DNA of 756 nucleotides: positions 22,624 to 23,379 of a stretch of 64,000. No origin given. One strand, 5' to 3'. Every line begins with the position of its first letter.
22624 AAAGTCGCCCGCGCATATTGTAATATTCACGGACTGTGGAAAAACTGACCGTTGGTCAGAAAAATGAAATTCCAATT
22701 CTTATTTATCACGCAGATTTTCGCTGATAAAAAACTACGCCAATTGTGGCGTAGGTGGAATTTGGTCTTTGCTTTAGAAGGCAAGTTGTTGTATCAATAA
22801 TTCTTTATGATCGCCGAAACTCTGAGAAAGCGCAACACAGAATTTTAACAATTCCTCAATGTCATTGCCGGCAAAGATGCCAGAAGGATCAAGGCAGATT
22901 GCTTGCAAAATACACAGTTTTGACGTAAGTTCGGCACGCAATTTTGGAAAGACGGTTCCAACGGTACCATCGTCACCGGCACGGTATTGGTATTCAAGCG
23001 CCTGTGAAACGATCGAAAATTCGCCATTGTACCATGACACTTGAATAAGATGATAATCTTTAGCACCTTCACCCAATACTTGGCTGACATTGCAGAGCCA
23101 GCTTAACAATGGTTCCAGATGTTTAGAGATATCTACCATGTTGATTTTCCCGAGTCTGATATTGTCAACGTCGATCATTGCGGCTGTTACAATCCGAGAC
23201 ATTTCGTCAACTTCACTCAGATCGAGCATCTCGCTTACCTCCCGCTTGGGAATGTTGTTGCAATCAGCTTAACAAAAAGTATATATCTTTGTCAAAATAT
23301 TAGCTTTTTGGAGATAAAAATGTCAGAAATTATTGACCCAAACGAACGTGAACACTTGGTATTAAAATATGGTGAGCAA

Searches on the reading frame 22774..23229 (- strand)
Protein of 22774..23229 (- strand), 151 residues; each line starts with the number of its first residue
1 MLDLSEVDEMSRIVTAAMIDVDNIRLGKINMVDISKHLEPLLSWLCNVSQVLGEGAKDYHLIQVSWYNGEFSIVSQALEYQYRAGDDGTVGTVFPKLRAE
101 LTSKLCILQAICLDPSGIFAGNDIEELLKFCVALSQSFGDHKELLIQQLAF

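Call 4: search_protein_families(library=pfam, proteins=[window:22774-23229:-], max_evalue=0.01)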
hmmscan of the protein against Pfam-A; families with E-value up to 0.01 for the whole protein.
window:22774-23229:- (151 aa): 0 families

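Call 27: find_homologous_proteins(query=window:22777-23229:-)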
Query window:22777-23229:- (151 aa): 1 proteins with E <= 0.001 among 17 candidates.
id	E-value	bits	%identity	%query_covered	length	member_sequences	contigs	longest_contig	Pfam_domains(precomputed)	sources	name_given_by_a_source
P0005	7.4e-94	329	100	100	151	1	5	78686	-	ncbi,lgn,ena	-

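Call 37: search_protein_families(library=ncbifam, proteins=[window:22777-23229:-], max_evalue=1)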
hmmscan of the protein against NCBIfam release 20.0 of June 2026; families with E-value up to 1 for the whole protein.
window:22777-23229:- (151 aa): 0 families

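Call 38: search_protein_families(library=phrogs, proteins=[window:22777-23229:-], max_evalue=1)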
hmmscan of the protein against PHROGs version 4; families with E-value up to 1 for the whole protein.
window:22777-23229:- (151 aa): 1 family
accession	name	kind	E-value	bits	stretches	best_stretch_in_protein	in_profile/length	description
phrog_37455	-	unknown function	0.041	14.7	0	14-45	56-86/174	-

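Call 39: search_protein_families(library=padloc, proteins=[window:22777-23229:-], max_evalue=1)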
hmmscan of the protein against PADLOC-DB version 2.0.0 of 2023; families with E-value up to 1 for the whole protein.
window:22777-23229:- (151 aa): 0 families
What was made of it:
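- Tried and rejected: Pfam, NCBIfam, PHROGs and PADLOC gave nothing significant for the three small proteins (calls 4, 37-39).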

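Call 47: find_related_loci(query=window:22777-23229:-, collection=viral_contigs, flank=3000)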
Query window:22777-23229:- (151 aa) in viral_contigs; peptide patterns used: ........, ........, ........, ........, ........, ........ (x = any residue, [..] = any of these).
5 stretches matched a pattern, but none encodes a relative of the query by tblastn (E <= 1e-3).

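Call 58: search_protein_representatives(protein=window:22777-23229:-)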
Query: 151 residues. Proteins with E-value up to 0.001 (for the whole library): 8; up to 1e-10: 7; up to 1e-30: 1. The best 8 are listed.
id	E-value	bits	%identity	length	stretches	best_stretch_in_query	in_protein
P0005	2.3e-94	329.1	100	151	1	1-151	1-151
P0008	1.1e-25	106.4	44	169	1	13-139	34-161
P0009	1.1e-22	96.7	44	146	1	10-137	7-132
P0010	2.1e-19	86.1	43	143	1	9-150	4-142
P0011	9.0e-15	71.0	42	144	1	10-139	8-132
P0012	5.5e-14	68.5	35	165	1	9-136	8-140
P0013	5.3e-11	58.8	31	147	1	10-143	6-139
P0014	2.1e-04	37.4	31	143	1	36-137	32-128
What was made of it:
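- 22774..23229 (-): 151-aa gene (p151). It belongs to a rare uncharacterised family of helical-bundle proteins with conserved W-L-C, LQAIC-DPS and FC motifs. 7 homologs at 31-44% identity among 1.84 billion representatives (call 58).
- Tried and rejected: Only the full HMMER scan recovered the p151 family (call 58).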

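Call 59: find_encoding_contigs(protein=P0008, flank=2000, max_places=3)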
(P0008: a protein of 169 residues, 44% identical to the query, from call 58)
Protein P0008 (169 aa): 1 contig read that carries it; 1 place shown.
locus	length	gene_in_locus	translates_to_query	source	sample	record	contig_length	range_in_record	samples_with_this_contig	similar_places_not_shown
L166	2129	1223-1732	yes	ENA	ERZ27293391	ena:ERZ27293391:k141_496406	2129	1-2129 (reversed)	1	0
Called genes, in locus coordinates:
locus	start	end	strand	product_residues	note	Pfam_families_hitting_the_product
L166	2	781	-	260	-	?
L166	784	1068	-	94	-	-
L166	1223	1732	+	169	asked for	-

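Call 62: find_encoding_contigs(protein=P0009, flank=2500, max_places=3)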
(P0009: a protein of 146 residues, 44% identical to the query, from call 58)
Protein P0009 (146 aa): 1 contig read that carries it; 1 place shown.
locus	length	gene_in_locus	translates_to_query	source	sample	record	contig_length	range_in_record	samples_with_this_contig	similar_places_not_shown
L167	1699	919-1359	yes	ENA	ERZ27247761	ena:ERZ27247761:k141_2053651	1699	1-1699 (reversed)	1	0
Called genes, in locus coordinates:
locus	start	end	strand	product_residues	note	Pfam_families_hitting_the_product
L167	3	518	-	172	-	?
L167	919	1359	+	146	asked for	-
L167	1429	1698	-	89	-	?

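Call 63: find_encoding_contigs(protein=P0010, flank=2500, max_places=3)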
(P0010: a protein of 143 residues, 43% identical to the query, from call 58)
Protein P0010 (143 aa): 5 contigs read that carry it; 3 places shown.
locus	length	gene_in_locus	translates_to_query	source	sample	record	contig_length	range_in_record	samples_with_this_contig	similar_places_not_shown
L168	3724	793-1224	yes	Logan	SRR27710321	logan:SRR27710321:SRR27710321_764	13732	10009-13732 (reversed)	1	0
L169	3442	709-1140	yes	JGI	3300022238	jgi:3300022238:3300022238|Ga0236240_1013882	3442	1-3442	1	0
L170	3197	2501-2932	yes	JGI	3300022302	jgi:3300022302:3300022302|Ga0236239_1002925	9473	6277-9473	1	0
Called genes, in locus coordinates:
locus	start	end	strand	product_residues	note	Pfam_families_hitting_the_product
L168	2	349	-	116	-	?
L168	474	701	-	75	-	PF18893:DUF5652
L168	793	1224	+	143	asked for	-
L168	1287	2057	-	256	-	PF18761:Heliorhodopsin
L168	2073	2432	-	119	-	PF06397:Desulfoferrod_N, PF01880:Desulfoferrodox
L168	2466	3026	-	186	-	PF20234:DUF6591 (weak)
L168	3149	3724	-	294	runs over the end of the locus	PF01435:Peptidase_M48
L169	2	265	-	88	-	?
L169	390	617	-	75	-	PF18893:DUF5652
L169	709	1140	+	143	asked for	-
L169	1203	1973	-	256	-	PF18761:Heliorhodopsin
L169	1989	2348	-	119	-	PF06397:Desulfoferrod_N, PF01880:Desulfoferrodox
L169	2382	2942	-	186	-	PF20234:DUF6591 (weak)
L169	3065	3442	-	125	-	?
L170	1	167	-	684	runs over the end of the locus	PF22745:Nlig-Ia, PF01653:DNA_ligase_aden, PF03120:OB_DNA_ligase, PF03119:DNA_ligase_ZBD (weak), PF14520:HHH_5 (faint), PF12826:HHH_2, PF00533:BRCT, PF12738:PTCB-BRCT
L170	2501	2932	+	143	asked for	-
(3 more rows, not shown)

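Call 64: find_encoding_contigs(protein=P0011, flank=2500, max_places=3)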
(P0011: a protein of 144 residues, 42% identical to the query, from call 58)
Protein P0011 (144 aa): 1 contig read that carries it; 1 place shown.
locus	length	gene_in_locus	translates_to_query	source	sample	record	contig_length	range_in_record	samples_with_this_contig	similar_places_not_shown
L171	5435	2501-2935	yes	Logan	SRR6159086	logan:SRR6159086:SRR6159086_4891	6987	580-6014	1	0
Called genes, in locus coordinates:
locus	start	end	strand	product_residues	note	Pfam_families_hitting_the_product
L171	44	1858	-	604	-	PF00009:GTP_EFTU, PF01926:MMR_HSR1 (faint), PF22042:EF-G_D2 (weak), PF03144:GTP_EFTU_D2 (weak), PF00679:EFG_C, PF21018:BipA_C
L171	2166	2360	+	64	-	-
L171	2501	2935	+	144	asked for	-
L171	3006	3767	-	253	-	PF18761:Heliorhodopsin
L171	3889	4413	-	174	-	-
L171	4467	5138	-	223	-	PF08030:NAD_binding_6 (weak), PF00175:NAD_binding_1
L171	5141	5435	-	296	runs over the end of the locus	PF01435:Peptidase_M48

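Call 69: find_encoding_contigs(protein=P0012, flank=2500, max_places=3)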
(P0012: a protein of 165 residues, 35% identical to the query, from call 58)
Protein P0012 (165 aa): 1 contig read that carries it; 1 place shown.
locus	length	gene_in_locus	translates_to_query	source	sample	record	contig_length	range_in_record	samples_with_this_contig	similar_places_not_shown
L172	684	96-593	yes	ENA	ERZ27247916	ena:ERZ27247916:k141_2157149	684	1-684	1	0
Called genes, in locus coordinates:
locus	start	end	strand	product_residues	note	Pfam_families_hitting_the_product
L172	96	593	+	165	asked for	-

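Call 70: find_encoding_contigs(protein=P0013, flank=2500, max_places=3)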
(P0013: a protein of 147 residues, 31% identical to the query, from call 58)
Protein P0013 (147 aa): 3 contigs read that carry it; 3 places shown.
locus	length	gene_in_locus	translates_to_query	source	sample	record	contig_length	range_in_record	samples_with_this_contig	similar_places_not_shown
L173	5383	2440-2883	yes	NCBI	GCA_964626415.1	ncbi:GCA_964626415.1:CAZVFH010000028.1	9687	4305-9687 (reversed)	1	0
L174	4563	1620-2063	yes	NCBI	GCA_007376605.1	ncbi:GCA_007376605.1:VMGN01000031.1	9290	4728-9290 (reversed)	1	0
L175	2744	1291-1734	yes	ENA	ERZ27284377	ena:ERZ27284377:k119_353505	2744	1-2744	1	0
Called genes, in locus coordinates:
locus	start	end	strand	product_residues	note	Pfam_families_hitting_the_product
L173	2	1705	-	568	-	?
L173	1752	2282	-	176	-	PF01936:NYN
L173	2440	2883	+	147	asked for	-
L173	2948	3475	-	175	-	-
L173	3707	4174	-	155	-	-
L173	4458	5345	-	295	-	PF01435:Peptidase_M48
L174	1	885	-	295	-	PF22745:Nlig-Ia, PF01653:DNA_ligase_aden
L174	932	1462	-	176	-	PF01936:NYN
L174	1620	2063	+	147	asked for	-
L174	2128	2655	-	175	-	-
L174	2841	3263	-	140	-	-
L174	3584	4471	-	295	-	PF01435:Peptidase_M48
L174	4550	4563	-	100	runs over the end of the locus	PF09685:MamF_MmsF (weak)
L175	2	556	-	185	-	?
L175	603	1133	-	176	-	PF01936:NYN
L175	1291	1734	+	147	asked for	-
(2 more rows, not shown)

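Call 71: find_encoding_contigs(protein=P0014, flank=2500, max_places=3)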
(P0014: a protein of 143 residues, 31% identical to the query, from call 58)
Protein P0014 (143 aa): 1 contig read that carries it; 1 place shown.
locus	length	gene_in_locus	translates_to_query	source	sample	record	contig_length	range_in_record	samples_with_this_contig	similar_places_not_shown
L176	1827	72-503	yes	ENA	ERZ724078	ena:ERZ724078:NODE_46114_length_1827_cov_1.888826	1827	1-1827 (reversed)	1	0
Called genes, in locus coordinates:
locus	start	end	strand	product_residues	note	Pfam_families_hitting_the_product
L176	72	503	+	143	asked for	-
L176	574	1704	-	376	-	-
